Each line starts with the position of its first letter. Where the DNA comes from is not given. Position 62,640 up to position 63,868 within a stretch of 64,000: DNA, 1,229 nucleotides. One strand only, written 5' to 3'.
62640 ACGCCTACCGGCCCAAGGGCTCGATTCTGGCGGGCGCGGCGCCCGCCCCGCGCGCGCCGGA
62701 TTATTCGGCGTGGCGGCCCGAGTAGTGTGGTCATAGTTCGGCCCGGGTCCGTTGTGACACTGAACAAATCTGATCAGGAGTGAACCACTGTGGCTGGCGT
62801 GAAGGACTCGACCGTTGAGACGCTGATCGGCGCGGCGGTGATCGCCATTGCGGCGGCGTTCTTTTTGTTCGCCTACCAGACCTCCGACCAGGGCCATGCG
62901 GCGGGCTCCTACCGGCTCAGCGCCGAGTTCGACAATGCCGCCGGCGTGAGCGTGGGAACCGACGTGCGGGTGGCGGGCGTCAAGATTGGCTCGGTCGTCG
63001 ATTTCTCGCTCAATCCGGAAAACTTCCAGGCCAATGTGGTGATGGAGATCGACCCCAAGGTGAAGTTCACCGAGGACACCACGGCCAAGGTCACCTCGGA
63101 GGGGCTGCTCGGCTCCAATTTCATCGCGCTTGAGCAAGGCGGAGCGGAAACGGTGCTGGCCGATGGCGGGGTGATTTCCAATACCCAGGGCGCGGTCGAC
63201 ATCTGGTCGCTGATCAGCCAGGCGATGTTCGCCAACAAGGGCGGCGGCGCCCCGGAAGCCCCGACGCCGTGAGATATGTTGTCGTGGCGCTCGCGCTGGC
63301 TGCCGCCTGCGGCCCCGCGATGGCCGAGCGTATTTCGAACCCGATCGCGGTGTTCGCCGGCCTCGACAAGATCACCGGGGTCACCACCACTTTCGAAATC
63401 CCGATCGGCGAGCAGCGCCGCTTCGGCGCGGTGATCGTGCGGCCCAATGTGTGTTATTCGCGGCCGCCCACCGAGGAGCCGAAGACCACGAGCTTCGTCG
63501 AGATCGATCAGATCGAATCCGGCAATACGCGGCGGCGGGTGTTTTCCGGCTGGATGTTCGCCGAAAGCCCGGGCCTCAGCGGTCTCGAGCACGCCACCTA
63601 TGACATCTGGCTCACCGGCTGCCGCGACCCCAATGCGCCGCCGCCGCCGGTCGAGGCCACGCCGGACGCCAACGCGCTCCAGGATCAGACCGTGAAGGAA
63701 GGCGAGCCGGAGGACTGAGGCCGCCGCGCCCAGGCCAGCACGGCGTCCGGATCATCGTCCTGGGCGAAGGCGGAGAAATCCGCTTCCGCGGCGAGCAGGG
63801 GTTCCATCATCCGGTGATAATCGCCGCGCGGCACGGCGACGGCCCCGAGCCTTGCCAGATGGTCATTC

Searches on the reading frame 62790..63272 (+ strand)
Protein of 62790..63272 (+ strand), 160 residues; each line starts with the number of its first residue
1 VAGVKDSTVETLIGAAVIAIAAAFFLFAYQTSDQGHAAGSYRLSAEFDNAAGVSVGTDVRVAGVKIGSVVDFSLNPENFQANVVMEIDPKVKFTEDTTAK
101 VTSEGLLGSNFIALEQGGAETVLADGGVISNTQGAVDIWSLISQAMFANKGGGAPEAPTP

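Call 44: search_protein_families(library=pfam, proteins=[window:62790-63272:+], max_evalue=0.00001)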
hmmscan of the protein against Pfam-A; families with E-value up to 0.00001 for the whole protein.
window:62790-63272:+ (160 aa): 1 family
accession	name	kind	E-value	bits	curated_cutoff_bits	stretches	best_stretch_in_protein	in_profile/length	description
PF02470.25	MlaD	-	8.8e-22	77.6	25.1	1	40-117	2-81/81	MlaD protein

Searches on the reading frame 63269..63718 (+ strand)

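Call 44: search_protein_families(library=pfam, proteins=[window:63269-63718:+], max_evalue=0.00001)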
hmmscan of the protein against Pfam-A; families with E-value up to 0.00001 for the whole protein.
window:63269-63718:+ (149 aa): 1 family
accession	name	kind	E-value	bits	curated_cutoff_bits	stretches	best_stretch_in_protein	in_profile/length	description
PF09923.14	DUF2155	-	1.3e-30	105.8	27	1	27-118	1-89/89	Uncharacterized protein conserved in bacteria (DUF2155)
